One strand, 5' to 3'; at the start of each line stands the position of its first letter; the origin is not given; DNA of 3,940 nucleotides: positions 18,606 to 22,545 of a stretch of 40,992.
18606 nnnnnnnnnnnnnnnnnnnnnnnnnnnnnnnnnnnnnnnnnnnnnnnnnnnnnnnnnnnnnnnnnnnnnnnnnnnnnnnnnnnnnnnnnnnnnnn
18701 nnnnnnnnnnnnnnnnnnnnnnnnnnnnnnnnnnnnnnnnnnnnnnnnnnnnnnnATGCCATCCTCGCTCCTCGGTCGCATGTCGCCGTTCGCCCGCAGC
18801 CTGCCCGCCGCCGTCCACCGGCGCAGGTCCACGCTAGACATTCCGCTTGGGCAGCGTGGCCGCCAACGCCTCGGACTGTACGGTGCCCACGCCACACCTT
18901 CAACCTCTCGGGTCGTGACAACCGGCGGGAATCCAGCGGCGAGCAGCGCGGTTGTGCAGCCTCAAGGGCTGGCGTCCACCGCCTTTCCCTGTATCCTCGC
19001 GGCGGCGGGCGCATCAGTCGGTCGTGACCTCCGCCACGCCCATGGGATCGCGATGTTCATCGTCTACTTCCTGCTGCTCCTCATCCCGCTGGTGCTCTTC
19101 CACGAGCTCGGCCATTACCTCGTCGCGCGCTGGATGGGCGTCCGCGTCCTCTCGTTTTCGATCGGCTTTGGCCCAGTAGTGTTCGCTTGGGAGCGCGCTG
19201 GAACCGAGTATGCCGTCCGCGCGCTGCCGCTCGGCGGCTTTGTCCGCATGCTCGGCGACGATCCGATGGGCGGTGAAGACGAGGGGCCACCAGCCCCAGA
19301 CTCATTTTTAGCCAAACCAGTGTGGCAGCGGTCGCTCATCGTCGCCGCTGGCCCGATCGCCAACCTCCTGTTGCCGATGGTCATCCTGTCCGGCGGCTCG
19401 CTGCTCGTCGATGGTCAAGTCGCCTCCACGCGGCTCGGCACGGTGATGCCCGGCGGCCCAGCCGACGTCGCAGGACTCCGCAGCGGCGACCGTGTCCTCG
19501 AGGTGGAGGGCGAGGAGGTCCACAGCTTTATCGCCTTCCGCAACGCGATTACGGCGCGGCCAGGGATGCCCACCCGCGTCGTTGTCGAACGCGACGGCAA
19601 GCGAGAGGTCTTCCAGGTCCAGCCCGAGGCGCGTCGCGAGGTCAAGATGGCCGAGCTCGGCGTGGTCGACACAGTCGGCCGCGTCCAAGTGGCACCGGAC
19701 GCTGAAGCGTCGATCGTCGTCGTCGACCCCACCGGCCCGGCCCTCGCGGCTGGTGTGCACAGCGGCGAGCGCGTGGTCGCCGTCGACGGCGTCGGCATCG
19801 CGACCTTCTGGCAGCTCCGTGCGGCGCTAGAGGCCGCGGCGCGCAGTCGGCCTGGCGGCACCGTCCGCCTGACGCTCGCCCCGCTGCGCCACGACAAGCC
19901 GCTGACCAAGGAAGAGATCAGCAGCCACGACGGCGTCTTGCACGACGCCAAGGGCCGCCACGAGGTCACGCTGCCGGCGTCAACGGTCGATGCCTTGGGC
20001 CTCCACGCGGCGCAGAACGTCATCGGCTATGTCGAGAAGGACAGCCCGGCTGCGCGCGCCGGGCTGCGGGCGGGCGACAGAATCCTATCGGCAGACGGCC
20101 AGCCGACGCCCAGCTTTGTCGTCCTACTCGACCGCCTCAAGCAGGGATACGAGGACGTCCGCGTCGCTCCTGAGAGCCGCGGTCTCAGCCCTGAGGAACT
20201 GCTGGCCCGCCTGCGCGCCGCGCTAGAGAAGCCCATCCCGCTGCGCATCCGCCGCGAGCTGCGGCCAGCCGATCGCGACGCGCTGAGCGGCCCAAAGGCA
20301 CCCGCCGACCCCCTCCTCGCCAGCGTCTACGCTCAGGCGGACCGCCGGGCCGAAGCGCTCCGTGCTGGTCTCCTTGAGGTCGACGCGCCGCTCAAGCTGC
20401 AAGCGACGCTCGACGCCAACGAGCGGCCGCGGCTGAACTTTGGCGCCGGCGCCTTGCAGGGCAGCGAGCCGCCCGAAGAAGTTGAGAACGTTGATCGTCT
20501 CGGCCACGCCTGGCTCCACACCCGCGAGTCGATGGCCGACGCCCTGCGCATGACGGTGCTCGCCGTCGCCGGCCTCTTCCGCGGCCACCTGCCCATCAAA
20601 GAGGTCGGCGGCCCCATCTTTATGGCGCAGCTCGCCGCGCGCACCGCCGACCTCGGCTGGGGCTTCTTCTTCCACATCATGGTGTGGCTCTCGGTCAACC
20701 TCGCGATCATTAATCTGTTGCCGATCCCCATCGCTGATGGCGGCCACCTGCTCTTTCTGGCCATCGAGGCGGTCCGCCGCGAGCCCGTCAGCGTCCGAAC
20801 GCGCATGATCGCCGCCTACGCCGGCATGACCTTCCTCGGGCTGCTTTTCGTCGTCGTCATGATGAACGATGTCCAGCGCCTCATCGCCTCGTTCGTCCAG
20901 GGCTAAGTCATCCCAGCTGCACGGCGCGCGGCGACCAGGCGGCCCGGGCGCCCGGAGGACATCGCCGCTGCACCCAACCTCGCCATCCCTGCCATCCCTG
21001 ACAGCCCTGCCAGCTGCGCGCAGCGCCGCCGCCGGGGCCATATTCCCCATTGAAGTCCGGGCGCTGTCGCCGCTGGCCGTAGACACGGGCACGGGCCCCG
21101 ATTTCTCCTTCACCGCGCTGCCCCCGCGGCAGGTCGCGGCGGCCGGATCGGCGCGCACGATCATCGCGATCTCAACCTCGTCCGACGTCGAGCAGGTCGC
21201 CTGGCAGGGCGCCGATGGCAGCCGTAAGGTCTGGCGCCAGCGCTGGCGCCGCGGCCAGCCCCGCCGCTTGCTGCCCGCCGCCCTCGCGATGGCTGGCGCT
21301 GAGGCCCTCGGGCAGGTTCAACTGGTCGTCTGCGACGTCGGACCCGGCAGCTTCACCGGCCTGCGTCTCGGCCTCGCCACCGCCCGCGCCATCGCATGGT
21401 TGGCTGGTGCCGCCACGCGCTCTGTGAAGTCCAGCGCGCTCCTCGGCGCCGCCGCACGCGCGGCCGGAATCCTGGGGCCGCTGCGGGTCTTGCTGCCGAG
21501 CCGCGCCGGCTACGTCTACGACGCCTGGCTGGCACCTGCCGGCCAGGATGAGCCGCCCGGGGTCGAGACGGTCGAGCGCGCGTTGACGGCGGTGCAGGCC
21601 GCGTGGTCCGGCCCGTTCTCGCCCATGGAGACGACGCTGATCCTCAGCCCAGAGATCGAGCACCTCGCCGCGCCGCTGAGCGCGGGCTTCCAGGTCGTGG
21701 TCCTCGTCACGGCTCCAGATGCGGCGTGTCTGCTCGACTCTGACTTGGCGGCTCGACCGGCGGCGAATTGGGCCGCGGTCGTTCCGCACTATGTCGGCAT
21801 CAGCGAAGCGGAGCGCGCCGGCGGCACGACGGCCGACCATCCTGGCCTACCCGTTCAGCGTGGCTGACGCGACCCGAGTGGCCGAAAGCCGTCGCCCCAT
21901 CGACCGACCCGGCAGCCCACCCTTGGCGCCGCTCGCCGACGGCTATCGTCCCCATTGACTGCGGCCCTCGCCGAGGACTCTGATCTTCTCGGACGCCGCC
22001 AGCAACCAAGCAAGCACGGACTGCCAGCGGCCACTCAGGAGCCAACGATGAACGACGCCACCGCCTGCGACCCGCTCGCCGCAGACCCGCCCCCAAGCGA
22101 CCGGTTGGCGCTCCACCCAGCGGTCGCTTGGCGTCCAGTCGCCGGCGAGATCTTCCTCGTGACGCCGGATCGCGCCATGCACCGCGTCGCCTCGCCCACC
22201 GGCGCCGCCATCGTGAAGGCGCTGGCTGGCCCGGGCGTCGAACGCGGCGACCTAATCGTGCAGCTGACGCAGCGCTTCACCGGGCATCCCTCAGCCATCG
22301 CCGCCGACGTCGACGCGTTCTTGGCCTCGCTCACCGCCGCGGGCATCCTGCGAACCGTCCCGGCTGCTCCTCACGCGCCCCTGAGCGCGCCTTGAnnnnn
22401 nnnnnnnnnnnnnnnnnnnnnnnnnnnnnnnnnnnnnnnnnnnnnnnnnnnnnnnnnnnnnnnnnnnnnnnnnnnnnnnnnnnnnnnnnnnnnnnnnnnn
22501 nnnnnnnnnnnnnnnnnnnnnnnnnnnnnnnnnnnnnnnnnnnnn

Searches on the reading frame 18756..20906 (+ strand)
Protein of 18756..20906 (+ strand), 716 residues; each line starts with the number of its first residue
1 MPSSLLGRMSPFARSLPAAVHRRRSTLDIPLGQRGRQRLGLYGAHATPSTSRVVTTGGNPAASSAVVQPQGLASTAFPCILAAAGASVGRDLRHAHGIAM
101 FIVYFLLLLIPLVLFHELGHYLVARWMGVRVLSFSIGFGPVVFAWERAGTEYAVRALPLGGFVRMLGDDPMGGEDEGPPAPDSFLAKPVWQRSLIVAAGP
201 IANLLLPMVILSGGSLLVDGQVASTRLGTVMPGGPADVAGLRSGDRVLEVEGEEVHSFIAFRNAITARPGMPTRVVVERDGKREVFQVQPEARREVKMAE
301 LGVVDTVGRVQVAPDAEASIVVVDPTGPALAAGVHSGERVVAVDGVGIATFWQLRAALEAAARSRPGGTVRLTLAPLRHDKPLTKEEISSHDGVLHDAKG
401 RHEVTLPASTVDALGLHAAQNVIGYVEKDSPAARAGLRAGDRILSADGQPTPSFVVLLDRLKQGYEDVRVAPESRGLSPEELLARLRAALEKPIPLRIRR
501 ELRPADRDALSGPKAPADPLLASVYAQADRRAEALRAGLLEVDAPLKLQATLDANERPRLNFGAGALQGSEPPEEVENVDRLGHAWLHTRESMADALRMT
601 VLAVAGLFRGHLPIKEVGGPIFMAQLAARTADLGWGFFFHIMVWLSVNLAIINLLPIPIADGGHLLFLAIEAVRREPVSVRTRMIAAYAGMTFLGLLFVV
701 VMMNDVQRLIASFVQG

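Call 32: search_protein_families(library=pfam, proteins=[window:18756-20906:+], max_evalue=0.001)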
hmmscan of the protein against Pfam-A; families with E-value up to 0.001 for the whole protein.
window:18756-20906:+ (716 aa): 5 families
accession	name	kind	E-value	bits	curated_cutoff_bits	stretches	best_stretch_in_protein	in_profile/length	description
PF02163.28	Peptidase_M50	-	9.8e-61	205.3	27.2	1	104-695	1-219/221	Peptidase family M50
PF17820.7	PDZ_6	-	2.1e-27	95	27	2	229-279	4-54/54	PDZ domain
PF13180.12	PDZ_2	-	6.3e-22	78.1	27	3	230-288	19-78/80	PDZ domain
PF00595.29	PDZ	-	5.9e-18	65.5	23.2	2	422-454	28-60/81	PDZ domain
PF21558.3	Pept_S41_N_bact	-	2.8e-10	40.4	27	0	316-350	2-36/87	Bacteroidetes, Peptidase, S41 family, N-terminal domain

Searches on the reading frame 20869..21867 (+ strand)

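Call 32: search_protein_families(library=pfam, proteins=[window:20869-21867:+], max_evalue=0.001)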
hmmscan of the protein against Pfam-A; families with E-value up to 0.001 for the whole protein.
window:20869-21867:+ (332 aa): 1 family
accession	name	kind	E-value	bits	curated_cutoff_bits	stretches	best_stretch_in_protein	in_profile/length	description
PF00814.31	TsaD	-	2.4e-06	27.9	24.8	1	138-208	40-110/264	tRNA N6-adenosine threonylcarbamoyltransferase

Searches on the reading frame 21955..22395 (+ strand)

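Call 34: search_protein_families(library=ncbifam, proteins=[window:21955-22395:+], max_evalue=0.01)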
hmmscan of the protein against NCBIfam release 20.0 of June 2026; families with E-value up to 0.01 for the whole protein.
window:21955-22395:+ (146 aa): 2 families
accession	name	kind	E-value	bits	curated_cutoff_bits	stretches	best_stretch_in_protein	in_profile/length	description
NF033530.1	lasso_PqqD_Strm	exception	0.00023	21.3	70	1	81-131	28-77/78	lasso peptide biosynthesis PqqD family chaperone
TIGR03859.1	PQQ_PqqD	equivalog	0.0019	18.1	46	1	83-132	33-80/81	pyrroloquinoline quinone biosynthesis peptide chaperone PqqD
